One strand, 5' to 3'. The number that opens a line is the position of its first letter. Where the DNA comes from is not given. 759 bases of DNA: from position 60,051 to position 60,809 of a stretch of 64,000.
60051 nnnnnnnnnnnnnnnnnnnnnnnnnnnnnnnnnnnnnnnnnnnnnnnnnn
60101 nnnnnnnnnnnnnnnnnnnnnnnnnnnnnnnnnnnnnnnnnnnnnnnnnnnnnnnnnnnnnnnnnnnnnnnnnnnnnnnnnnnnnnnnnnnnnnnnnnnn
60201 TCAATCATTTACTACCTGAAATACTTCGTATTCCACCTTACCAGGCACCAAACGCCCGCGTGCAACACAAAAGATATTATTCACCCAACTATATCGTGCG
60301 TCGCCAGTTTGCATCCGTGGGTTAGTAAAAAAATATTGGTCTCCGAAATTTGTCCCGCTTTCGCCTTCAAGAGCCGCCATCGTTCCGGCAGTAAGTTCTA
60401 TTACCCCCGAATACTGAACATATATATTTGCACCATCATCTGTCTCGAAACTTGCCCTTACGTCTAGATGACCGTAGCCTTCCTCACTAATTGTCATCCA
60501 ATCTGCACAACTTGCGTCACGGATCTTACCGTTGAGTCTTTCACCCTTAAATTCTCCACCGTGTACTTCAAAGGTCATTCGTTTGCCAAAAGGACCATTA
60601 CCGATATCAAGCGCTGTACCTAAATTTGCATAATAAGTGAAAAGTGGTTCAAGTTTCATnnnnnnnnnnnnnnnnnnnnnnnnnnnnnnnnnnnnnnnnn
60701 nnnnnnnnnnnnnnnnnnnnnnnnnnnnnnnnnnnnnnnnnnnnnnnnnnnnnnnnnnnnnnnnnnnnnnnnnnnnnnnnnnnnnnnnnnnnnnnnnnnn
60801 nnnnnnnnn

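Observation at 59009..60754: A YncB/CurA-like NADPH enone reductase and a DUF3237 protein carry the same operator pair as the methylcitrate operon.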

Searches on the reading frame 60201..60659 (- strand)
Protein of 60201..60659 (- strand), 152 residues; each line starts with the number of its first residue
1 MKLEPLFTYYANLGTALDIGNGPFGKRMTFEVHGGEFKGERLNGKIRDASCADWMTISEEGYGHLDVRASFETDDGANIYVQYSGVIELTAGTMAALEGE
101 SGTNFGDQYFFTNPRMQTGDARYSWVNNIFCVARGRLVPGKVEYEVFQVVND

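Call 8: search_protein_families(library=pfam, proteins=[window:60201-60659:-])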
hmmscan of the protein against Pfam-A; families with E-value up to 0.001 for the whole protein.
window:60201-60659:- (152 aa): 1 family
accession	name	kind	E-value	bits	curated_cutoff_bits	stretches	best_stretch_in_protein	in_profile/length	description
PF11578.13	DUF3237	-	1.2e-40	139.1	24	1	2-149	2-149/149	Protein of unknown function (DUF3237)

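Call 9: search_protein_families(library=ncbifam, proteins=[window:60201-60659:-])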
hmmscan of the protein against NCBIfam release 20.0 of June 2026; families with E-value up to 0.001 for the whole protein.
window:60201-60659:- (152 aa): 2 families
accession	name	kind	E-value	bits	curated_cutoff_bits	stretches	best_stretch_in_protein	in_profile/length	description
NF002045.0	PRK00872.1-1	equivalog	1.7e-17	63.5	246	1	6-149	10-152/153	hypothetical protein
NF002047.0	PRK00872.1-4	equivalog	1.8e-11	44.1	286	1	2-148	33-179/181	hypothetical protein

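Call 13: find_homologous_proteins(query=window:60201-60659:-)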
Query window:60201-60659:- (152 aa): 76 proteins with E <= 0.001 among 83 candidates.
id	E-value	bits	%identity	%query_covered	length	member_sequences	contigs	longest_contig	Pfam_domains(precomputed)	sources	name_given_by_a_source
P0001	1.7e-99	348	100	100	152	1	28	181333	PF11578.14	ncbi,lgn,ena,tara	tara:strand:- start:5524 stop:5982 length:459 start_codon:yes stop_codon:yes gene_type:complete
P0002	1.6e-93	329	93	100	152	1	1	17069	PF11578.14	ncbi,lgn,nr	ncbi:MAG: UPF0311 protein [marine bacterium B5-7]|nr:MAG: UPF0311 protein [marine bacterium B5-7]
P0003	2.0e-89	316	89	100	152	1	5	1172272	PF11578.14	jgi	jgi:Protein of unknown function (DUF3237)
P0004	2.9e-89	315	89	100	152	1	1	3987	PF11578.14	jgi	jgi:Protein of unknown function (DUF3237)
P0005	3.9e-89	315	89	100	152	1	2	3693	PF11578.14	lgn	-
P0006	6.4e-83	294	84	100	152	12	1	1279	PF11578.14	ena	-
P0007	7.5e-83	294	84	100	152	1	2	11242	PF11578.14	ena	-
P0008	1.3e-82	293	82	100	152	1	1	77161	PF11578.14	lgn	-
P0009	3.0e-80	286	80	100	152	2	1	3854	PF11578.14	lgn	-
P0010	5.2e-80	285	83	100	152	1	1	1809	PF11578.14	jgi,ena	jgi:hypothetical protein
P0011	6.8e-79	281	82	100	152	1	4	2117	PF11578.14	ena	-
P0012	8.9e-79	281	80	100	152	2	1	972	PF11578.14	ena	-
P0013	1.1e-77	277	78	100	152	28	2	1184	PF11578.14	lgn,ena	-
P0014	2.3e-73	263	76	100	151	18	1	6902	PF11578.14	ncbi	-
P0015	3.0e-73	263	75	100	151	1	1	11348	PF11578.14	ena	-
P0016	9.5e-71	255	74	100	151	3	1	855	PF11578.14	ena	-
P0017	1.3e-64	235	67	99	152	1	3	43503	PF11578.14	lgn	-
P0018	4.0e-64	233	68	100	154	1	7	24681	PF11578.14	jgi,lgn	jgi:hypothetical protein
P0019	6.4e-63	229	62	100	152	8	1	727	PF11578.14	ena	-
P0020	3.1e-62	227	66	99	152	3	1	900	PF11578.14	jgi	jgi:hypothetical protein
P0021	9.7e-61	222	66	99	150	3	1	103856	PF11578.14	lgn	-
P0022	1.3e-60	222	66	100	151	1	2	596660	PF11578.14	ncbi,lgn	ncbi:MAG: DUF3237 domain-containing protein [Gammaproteobacteria bacterium]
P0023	1.8e-60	221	64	99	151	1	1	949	PF11578.14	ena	-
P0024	4.0e-60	220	66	99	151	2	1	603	PF11578.14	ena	-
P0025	5.1e-60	220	64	99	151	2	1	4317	PF11578.14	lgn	-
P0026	8.6e-60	219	63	100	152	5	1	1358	PF11578.14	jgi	jgi:hypothetical protein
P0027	2.2e-59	218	64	100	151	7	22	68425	PF11578.14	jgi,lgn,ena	-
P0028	1.1e-58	216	62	99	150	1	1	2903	PF11578.14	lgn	-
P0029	2.9e-58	214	62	99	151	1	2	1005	PF11578.14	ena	-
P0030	5.0e-58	214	64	99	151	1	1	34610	PF11578.14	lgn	-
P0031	6.5e-58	213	63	99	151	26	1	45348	PF11578.14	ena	-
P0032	8.8e-58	213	63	99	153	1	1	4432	PF11578.14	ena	-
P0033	9.9e-58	213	63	99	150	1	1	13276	PF11578.14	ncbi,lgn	ncbi:MAG: DUF3237 domain-containing protein [Pseudomonadota bacterium]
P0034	1.3e-57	212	63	100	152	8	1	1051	PF11578.14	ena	-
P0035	1.4e-57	212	64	100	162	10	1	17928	PF11578.14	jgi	-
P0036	3.5e-57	211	65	99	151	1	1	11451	PF11578.14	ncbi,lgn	-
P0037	1.3e-56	209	61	100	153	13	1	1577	PF11578.14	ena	-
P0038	5.5e-56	207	61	99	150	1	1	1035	PF11578.14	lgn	-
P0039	7.0e-56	207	62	99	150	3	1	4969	PF11578.14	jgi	-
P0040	8.2e-56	206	61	99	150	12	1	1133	PF11578.14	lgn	-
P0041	6.1e-55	203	61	99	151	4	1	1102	PF11578.14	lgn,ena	-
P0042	1.3e-53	199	60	100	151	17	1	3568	PF11578.14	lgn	-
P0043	1.9e-53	199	60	99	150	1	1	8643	PF11578.14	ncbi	ncbi:MAG: DUF3237 domain-containing protein [Gammaproteobacteria bacterium]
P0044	3.3e-53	198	59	99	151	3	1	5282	PF11578.14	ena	-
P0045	3.8e-52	194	55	100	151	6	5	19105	PF11578.14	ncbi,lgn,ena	-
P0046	9.6e-51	190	60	99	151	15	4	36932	PF11578.14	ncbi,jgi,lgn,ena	ncbi:MAG: DUF3237 domain-containing protein [Gammaproteobacteria bacterium]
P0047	6.1e-48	181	59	95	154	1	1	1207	PF11578.14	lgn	-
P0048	1.5e-47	180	57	99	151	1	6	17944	PF11578.14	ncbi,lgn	-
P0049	3.4e-45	172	54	100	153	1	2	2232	PF11578.14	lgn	-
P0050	8.7e-45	170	59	95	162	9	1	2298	PF11578.14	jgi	jgi:hypothetical protein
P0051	5.7e-44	168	55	99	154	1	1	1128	PF11578.14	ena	-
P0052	4.1e-42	162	54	95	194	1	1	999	PF11578.14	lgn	-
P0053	7.5e-42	161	58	94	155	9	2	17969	PF11578.14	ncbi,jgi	ncbi:MAG TPA: DUF3237 domain-containing protein [Sporichthyaceae bacterium]|jgi:hypothetical protein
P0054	1.9e-41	160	51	99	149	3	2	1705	PF11578.14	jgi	jgi:hypothetical protein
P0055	6.2e-41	158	54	98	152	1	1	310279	PF11578.14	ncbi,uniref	ncbi:DUF3237 domain-containing protein [Streptomyces sp. NPDC046805]|uniref:DUF3237 domain-containin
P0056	7.1e-41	158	76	64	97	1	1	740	PF11578.14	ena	-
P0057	1.8e-40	156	50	99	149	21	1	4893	PF11578.14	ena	-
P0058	1.0e-39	154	51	99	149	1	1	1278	PF11578.14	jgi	jgi:Protein of unknown function (DUF3237)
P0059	5.9e-39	152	52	99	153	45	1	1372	PF11578.14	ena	-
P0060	6.2e-39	152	51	99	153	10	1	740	PF11578.14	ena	-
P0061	1.0e-38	151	50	98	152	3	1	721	PF11578.14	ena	-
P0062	1.6e-38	150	46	97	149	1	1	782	PF11578.14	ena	-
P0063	4.4e-38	149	52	99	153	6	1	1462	PF11578.14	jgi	jgi:hypothetical protein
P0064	2.1e-37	146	72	63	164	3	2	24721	PF11578.14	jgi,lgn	jgi:hypothetical protein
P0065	4.4e-37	145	50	97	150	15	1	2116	PF11578.14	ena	-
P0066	2.9e-36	143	48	97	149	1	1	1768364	PF11578.14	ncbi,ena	-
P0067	3.0e-36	143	48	97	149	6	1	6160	PF11578.14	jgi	jgi:hypothetical protein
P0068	1.2e-35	141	50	88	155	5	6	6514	PF11578.14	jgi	jgi:hypothetical protein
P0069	1.2e-35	141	48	97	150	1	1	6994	PF11578.14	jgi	jgi:hypothetical protein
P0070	2.6e-35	140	46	97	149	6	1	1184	PF11578.14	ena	-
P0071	3.3e-35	139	48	88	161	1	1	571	PF11578.14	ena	-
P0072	2.0e-34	137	50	98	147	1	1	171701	PF11578.14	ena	-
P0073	7.4e-33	132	83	46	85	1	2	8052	PF11578.14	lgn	-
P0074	3.4e-27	113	57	60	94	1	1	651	PF11578.14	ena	-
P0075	7.3e-23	99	58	57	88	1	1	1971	PF11578.14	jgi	jgi:hypothetical protein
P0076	1.5e-19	89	44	73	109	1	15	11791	PF11578.14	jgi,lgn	jgi:hypothetical protein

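Call 14: find_encoding_contigs(protein=P0003, flank=6000, max_places=2)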
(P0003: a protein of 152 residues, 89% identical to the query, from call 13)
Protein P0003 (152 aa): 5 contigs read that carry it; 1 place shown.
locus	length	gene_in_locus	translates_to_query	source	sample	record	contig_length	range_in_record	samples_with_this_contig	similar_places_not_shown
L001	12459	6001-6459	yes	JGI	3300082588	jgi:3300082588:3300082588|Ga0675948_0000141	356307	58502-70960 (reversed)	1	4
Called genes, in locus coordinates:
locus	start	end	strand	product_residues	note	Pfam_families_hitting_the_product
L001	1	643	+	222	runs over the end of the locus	-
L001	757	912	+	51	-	PF00036:EF-hand_1 (faint), PF13499:EF-hand_7 (weak)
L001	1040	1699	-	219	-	PF02798:GST_N, PF13417:GST_N_3, PF13409:GST_N_2, PF00043:GST_C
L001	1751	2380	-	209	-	PF02798:GST_N, PF13417:GST_N_3, PF13409:GST_N_2, PF00043:GST_C, PF13410:GST_C_2 (faint), PF14497:GST_C_3 (weak)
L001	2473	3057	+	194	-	PF00440:TetR_N, PF16925:TetR_C_13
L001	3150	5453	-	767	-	PF03971:IDH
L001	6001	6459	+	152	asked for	PF11578:DUF3237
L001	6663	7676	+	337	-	PF16884:ADH_N_2, PF00107:ADH_zinc_N, PF13602:ADH_zinc_N_2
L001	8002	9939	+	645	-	PF05378:Hydant_A_N, PF01968:Hydantoinase_A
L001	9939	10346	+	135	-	PF08882:Acetone_carb_G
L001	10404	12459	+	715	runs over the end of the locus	PF05378:Hydant_A_N, PF01968:Hydantoinase_A, PF19278:Hydant_A_C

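Call 15: find_encoding_contigs(protein=P0008, flank=6000, max_places=2)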
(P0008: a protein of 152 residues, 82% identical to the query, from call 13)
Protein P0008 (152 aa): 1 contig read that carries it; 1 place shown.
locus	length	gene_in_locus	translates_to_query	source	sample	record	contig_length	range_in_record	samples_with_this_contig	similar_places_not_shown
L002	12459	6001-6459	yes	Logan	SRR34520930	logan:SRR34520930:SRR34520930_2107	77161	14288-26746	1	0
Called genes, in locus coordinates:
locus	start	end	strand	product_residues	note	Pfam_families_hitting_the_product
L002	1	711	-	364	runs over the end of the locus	PF16074:PilW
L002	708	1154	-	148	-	PF07963:N_methyl, PF22150:Tt1218-like (weak)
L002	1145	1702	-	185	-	PF07963:N_methyl, PF12019:GspH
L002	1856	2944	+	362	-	PF00070:Pyr_redox (faint), PF00890:FAD_binding_2, PF01266:DAO, PF03486:HI0933_like (faint), PF07992:Pyr_redox_2 (weak), PF13450:NAD_binding_8 (weak), PF13738:Pyr_redox_3 (faint)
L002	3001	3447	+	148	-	PF01475:FUR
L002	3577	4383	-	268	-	PF07589:PEP_exosort_dom (weak)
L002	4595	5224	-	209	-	PF02798:GST_N, PF13417:GST_N_3, PF13409:GST_N_2, PF00043:GST_C, PF14497:GST_C_3 (weak)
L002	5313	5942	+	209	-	PF00440:TetR_N, PF16925:TetR_C_13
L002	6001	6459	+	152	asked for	PF11578:DUF3237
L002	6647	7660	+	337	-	PF16884:ADH_N_2, PF00107:ADH_zinc_N, PF13602:ADH_zinc_N_2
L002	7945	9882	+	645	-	PF05378:Hydant_A_N, PF01968:Hydantoinase_A, PF19278:Hydant_A_C (faint)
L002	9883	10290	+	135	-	PF08882:Acetone_carb_G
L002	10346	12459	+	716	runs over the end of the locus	PF05378:Hydant_A_N, PF01968:Hydantoinase_A, PF19278:Hydant_A_C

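Call 16: find_encoding_contigs(protein=P0022, flank=6000, max_places=2)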
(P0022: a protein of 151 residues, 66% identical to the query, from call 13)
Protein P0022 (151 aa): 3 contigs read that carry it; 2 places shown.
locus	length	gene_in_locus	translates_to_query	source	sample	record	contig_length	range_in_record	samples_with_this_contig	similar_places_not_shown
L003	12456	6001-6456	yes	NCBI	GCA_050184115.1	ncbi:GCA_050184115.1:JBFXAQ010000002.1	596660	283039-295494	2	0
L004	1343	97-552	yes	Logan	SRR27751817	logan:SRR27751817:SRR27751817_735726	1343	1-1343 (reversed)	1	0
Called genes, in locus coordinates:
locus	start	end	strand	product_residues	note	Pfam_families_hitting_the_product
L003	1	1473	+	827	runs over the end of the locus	PF04773:FecR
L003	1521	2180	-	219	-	PF00293:NUDIX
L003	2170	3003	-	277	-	PF01575:MaoC_dehydratas (weak)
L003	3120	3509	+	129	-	PF07858:LEH, PF07366:SnoaL (faint), PF12680:SnoaL_2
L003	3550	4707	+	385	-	PF02771:Acyl-CoA_dh_N, PF02770:Acyl-CoA_dh_M, PF00441:Acyl-CoA_dh_1, PF22924:ACOX_C_alpha1 (weak), PF08028:Acyl-CoA_dh_2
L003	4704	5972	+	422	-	PF02771:Acyl-CoA_dh_N, PF02770:Acyl-CoA_dh_M, PF00441:Acyl-CoA_dh_1, PF08028:Acyl-CoA_dh_2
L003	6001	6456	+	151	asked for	PF11578:DUF3237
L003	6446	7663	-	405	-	PF04107:GCS2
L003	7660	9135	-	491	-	PF14401:RLAN, PF08443:RimK (weak)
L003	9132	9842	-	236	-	PF13529:Peptidase_C39_2 (faint)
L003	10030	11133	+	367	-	PF00296:Bac_luciferase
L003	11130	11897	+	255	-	-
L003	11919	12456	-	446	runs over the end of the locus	PF07690:MFS_1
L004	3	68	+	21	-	?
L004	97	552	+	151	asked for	PF11578:DUF3237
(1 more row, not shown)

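Call 39: search_solved_structures(query=window:60201-60659:-, max_evalue=0.01, show_alignments=1)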
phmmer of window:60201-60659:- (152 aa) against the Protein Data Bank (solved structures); distinct sequences matched with E-value up to 0.01: 3.
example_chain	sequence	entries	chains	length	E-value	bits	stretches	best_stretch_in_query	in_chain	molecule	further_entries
4pux_A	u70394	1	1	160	1.1e-16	64.6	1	2-145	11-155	Uncharacterized protein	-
3c5o_A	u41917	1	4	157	3.1e-13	53.3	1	5-150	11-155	UPF0311 protein RPA1785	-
3g7g_A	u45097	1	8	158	8.8e-10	42.1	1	4-139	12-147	UPF0311 protein CA_C3321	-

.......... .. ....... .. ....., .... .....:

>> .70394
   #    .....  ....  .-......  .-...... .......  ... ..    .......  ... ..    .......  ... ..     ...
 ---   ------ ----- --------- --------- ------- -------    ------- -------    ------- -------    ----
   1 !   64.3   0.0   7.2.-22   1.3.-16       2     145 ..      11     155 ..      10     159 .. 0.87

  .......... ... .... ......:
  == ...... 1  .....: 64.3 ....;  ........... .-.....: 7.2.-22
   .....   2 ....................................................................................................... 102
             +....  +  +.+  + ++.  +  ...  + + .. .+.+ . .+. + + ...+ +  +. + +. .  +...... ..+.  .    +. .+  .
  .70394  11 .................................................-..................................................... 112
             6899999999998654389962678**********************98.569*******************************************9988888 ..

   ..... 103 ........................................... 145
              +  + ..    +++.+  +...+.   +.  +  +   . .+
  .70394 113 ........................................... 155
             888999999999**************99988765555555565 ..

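Call 70: predict_structure(alignment_id=A2)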
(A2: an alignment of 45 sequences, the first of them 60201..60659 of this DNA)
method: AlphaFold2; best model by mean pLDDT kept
length: 152 residues; sequences in the alignment: 45
mean_pLDDT: 92.5   pTM: 0.87
mean pLDDT of the five models: 92.5, 91.8, 91.1, 90.8, 90.4
residues with pLDDT >= 90: 109; 70-90: 43; 50-70: 0; < 50: 0
segments of 3 or more residues with pLDDT < 50: none
pLDDT, mean of each block of 10 residues (from residue 1): 96 91 91 95 92 87 94 98 94 81 86 98 97 94 96 78
secondary structure, 60 per line:
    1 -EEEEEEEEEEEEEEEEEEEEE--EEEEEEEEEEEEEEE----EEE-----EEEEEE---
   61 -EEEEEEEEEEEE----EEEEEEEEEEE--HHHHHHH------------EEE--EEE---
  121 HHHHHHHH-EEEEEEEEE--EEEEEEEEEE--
elements in order: E2-22 E25-39 E44-46 E52-57 E62-73 E78-88 H91-97 E110-112 E115-117 H121-128 E130-138 E141-150

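Call 72: fold_search(model_id=the predicted structure, library=pdb)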
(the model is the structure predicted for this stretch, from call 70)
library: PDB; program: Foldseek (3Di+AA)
matches with E <= 10: 901; with E <= 0.001: 18
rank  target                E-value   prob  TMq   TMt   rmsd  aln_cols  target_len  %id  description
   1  4pux                  3.8e-13  1.00  0.80  0.78   5.5       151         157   28  Crystal structure of a beta-barrel like protein (ABAYE2633) from Acinetobacter baumannii AYE at 1.43 A resolution (released 2014-06-18)
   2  3g7g_B                5.8e-13  1.00  0.83  0.88   3.0       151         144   23  Crystal structure of the protein with unknown function from Clostridium acetobutylicum ATCC 824 (released 2009-03-17)
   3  3c5o_D                8.4e-13  1.00  0.88  0.88   2.1       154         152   30  Crystal structure of the conserved protein of unknown function RPA1785 from Rhodopseudomonas palustris (released 2008-02-19)
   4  3c5o_A                1.4e-12  1.00  0.87  0.88   2.4       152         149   30  Crystal structure of the conserved protein of unknown function RPA1785 from Rhodopseudomonas palustris (released 2008-02-19)
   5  3g7g_H                1.5e-12  1.00  0.84  0.84   3.3       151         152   24  Crystal structure of the protein with unknown function from Clostridium acetobutylicum ATCC 824 (released 2009-03-17)
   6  3c5o_B                2.7e-12  1.00  0.90  0.89   1.9       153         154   30  Crystal structure of the conserved protein of unknown function RPA1785 from Rhodopseudomonas palustris (released 2008-02-19)
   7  3g7g_G                3.0e-12  1.00  0.84  0.87   3.2       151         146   23  Crystal structure of the protein with unknown function from Clostridium acetobutylicum ATCC 824 (released 2009-03-17)
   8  3g7g_F                3.2e-12  1.00  0.84  0.86   2.9       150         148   23  Crystal structure of the protein with unknown function from Clostridium acetobutylicum ATCC 824 (released 2009-03-17)
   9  3c5o_C                3.9e-12  1.00  0.87  0.89   2.0       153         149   30  Crystal structure of the conserved protein of unknown function RPA1785 from Rhodopseudomonas palustris (released 2008-02-19)
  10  3g7g_C                4.4e-12  1.00  0.83  0.88   3.2       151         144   23  Crystal structure of the protein with unknown function from Clostridium acetobutylicum ATCC 824 (released 2009-03-17)
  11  3g7g_A                4.6e-12  1.00  0.83  0.85   3.1       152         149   24  Crystal structure of the protein with unknown function from Clostridium acetobutylicum ATCC 824 (released 2009-03-17)
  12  3g7g_D                5.1e-11  1.00  0.83  0.85   3.0       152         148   24  Crystal structure of the protein with unknown function from Clostridium acetobutylicum ATCC 824 (released 2009-03-17)
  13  3g7g_E                2.8e-10  1.00  0.81  0.91   2.3       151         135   22  Crystal structure of the protein with unknown function from Clostridium acetobutylicum ATCC 824 (released 2009-03-17)
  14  6jjt_D                3.3e-07  1.00  0.70  0.79   3.3       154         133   19  Crystal structure of an enzyme from Penicillium herquei in condition1 (released 2020-01-01)
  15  6jjs                  4.3e-07  1.00  0.69  0.80   3.4       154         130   19  Crystal structure of an enzyme from Penicillium herquei in condition2 (released 2020-01-01)
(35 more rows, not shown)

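Call 73: find_encoding_contigs(protein=P0001, flank=1000, max_places=4)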
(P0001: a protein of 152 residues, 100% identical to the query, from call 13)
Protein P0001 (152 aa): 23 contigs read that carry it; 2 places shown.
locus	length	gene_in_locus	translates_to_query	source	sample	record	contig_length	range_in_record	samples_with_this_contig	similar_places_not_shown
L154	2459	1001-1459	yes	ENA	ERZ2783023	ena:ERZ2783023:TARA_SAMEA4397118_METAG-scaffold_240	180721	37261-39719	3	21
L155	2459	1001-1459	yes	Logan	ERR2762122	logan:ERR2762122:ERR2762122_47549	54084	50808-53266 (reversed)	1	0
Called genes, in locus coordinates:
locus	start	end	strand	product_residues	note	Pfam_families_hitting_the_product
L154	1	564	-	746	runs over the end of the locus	PF03971:IDH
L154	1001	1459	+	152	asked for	PF11578:DUF3237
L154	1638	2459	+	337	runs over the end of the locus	PF16884:ADH_N_2, PF00107:ADH_zinc_N, PF13602:ADH_zinc_N_2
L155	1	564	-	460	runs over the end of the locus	?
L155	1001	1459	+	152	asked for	PF11578:DUF3237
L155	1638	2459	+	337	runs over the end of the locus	PF16884:ADH_N_2, PF00107:ADH_zinc_N, PF13602:ADH_zinc_N_2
